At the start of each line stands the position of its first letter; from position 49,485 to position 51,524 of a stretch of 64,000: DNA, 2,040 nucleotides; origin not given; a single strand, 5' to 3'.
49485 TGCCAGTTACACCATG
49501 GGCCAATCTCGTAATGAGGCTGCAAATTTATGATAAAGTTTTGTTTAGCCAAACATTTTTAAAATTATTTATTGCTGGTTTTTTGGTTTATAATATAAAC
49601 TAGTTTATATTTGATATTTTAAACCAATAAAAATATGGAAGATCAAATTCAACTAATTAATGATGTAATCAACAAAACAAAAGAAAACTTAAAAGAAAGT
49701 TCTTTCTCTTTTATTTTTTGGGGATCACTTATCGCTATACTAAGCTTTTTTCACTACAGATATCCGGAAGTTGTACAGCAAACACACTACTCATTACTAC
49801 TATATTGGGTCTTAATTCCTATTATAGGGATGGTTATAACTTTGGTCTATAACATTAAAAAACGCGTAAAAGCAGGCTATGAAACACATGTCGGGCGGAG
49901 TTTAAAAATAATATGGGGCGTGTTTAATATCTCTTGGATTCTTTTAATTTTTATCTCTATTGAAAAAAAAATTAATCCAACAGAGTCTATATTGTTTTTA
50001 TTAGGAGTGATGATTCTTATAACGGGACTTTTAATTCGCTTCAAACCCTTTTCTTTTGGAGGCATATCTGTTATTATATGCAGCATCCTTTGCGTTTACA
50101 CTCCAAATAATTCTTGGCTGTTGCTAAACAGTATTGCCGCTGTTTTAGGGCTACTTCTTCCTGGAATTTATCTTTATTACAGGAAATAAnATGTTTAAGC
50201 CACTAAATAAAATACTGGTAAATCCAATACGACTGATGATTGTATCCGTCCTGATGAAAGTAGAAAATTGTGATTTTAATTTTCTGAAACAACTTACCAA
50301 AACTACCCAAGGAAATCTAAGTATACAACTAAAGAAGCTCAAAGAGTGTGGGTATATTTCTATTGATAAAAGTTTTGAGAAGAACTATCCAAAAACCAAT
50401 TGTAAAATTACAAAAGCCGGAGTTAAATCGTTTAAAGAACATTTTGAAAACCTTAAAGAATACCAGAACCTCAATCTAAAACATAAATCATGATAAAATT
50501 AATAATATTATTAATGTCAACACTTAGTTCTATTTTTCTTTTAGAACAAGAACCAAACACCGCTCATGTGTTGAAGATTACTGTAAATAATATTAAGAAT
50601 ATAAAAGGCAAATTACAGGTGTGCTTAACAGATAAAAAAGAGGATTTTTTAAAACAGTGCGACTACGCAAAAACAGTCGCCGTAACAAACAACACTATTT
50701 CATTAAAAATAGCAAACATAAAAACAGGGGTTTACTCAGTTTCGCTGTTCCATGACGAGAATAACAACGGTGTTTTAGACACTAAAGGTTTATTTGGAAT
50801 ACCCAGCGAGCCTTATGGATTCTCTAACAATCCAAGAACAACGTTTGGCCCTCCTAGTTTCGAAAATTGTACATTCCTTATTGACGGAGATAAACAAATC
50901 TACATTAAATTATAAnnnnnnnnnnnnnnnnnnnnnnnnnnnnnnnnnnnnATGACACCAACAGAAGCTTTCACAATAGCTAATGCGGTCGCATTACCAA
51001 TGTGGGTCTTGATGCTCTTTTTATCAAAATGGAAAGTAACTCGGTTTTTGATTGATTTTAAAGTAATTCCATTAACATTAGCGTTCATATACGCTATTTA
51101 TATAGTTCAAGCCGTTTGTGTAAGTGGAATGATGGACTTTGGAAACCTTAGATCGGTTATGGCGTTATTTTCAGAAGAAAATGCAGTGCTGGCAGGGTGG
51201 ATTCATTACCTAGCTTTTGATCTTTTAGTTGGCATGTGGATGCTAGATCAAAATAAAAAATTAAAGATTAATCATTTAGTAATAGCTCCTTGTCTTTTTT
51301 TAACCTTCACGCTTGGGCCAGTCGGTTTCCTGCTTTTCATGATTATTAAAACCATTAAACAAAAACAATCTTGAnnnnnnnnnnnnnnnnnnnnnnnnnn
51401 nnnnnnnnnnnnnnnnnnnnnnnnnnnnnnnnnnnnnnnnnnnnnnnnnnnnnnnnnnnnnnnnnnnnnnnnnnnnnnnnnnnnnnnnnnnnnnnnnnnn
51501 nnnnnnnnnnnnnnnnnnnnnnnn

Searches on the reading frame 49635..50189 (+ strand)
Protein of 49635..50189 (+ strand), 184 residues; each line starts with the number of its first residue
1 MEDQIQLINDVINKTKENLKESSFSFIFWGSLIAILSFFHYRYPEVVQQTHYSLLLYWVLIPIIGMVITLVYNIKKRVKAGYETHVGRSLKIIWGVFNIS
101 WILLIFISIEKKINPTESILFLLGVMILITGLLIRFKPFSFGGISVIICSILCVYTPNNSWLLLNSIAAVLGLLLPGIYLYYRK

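Call 3: search_protein_families(library=pfam, proteins=[window:49635-50189:+], max_evalue=0.01)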
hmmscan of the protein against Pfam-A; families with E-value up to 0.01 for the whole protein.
window:49635-50189:+ (184 aa): 0 families

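Call 26: search_protein_families(library=pfam, proteins=[window:49635-50189:+], max_evalue=1)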
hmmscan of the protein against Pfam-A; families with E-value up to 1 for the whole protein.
window:49635-50189:+ (184 aa): 1 family
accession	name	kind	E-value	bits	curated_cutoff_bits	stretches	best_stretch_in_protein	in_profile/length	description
PF12650.12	DUF3784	-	0.15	12.7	28.1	1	22-73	46-90/94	Domain of unknown function (DUF3784)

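Call 28: search_protein_families(library=ncbifam, proteins=[window:49635-50189:+], max_evalue=0.01)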
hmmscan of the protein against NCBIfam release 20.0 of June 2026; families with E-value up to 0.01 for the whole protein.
window:49635-50189:+ (184 aa): 0 families

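Call 71: search_protein_families(library=padloc, proteins=[window:49635-50189:+], max_evalue=0.01)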
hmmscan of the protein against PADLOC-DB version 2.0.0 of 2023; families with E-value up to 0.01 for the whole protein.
window:49635-50189:+ (184 aa): 0 families

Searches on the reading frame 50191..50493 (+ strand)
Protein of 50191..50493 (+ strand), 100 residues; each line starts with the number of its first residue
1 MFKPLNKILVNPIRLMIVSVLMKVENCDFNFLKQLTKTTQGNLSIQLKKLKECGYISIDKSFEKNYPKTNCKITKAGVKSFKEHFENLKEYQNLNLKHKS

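Call 3: search_protein_families(library=pfam, proteins=[window:50191-50493:+], max_evalue=0.01)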
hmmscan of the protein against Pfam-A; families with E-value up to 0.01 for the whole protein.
window:50191-50493:+ (100 aa): 4 families
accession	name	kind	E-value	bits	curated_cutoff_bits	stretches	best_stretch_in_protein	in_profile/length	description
PF13601.12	HTH_34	-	5.5e-27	94.2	27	1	13-91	1-79/80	Winged helix DNA-binding domain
PF01022.26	HTH_5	-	9.4e-07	29.1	22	1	11-57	1-46/47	Bacterial regulatory protein, arsR family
PF12802.13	MarR_2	-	0.0044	17.6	27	1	11-56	4-50/61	MarR family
PF01638.23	HxlR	-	0.0079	16.5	20.8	1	15-98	8-89/91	HxlR-like helix-turn-helix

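Call 27: search_solved_structures(query=window:50191-50493:+, max_evalue=0.01, show_alignments=2)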
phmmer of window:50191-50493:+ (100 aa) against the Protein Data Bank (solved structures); distinct sequences matched with E-value up to 0.01: 1.
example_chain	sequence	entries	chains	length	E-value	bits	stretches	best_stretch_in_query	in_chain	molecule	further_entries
1ub9_A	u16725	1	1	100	8.5e-05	26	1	7-90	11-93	Hypothetical protein PH1061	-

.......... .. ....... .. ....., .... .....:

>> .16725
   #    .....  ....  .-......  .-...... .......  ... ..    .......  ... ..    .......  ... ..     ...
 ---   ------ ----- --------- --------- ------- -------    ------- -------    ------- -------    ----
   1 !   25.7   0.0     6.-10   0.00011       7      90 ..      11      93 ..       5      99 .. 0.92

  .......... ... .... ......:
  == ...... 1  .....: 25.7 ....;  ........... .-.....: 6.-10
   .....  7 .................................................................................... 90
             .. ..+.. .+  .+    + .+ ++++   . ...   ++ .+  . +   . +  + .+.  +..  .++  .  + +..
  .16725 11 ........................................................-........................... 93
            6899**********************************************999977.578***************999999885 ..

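Call 28: search_protein_families(library=ncbifam, proteins=[window:50191-50493:+], max_evalue=0.01)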
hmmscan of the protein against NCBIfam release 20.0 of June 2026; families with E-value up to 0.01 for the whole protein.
window:50191-50493:+ (100 aa): 4 families
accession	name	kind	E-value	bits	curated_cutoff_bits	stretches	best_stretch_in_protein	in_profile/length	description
NF033788.1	HTH_metalloreg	subfamily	2.2e-07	30.6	55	1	7-58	6-57/77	metalloregulator ArsR/SmtB family transcription factor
NF040642.1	sulf_sens_BigR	equivalog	0.002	18.2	155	1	5-58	13-65/95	sulfite-sensing transcriptional repressor BigR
NF053755.1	MsvR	equivalog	0.0028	17.4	220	1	8-61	9-61/236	transcriptional factor MsvR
NF041413.1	ArsR_Rv2640c_fam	equivalog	0.0082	16.5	155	1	7-69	37-101/118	Rv2640c family ArsR-like transcriptional regulator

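Call 71: search_protein_families(library=padloc, proteins=[window:50191-50493:+], max_evalue=0.01)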
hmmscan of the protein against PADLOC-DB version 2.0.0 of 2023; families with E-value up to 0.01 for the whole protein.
window:50191-50493:+ (100 aa): 2 families
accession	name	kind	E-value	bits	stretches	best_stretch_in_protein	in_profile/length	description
PDLC01720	Csa3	-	2.9e-06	25.8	1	6-86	19-107/118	Csa3_1_CAS-I-II-III-IV-V-VI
PDLC01438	Csa3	-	0.00024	19.2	1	7-88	143-216/305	"CAS-I,CAS-II,CAS-III,CAS-IV,CAS-V,CAS-VI; associated_signaling"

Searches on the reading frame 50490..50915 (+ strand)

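Call 3: search_protein_families(library=pfam, proteins=[window:50490-50915:+], max_evalue=0.01)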
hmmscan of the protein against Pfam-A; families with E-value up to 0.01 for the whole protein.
window:50490-50915:+ (141 aa): 2 families
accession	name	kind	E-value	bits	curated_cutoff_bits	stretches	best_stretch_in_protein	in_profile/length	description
PF09912.14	DUF2141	-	1e-31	109.6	24.4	1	30-135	1-108/112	Uncharacterized protein conserved in bacteria (DUF2141)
PF15038.11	Jiraiya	-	0.0049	16.9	27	0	46-90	87-131/169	Jiraiya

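Call 28: search_protein_families(library=ncbifam, proteins=[window:50490-50915:+], max_evalue=0.01)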
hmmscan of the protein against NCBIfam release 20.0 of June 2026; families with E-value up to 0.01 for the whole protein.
window:50490-50915:+ (141 aa): 1 family
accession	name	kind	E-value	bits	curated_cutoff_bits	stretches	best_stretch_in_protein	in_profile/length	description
NF047554.1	LIC_10463_fam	equivalog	0.0096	15.9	150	0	16-94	42-115/138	LIC_10463 family lipoprotein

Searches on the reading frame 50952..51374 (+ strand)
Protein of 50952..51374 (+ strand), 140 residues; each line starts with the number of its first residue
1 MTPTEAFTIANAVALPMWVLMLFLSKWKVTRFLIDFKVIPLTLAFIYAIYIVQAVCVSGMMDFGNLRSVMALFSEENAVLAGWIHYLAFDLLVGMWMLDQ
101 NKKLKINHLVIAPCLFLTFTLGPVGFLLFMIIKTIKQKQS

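Call 3: search_protein_families(library=pfam, proteins=[window:50952-51374:+], max_evalue=0.01)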
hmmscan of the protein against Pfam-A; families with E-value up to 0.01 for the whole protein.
window:50952-51374:+ (140 aa): 1 family
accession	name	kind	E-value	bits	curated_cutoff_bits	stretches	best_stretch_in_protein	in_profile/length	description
PF14108.11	ABA4-like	-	2.1e-35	122.3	27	1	6-129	2-127/127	ABA DEFICIENT 4-like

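Call 28: search_protein_families(library=ncbifam, proteins=[window:50952-51374:+], max_evalue=0.01)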
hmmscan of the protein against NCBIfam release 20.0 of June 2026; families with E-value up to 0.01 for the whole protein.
window:50952-51374:+ (140 aa): 0 families
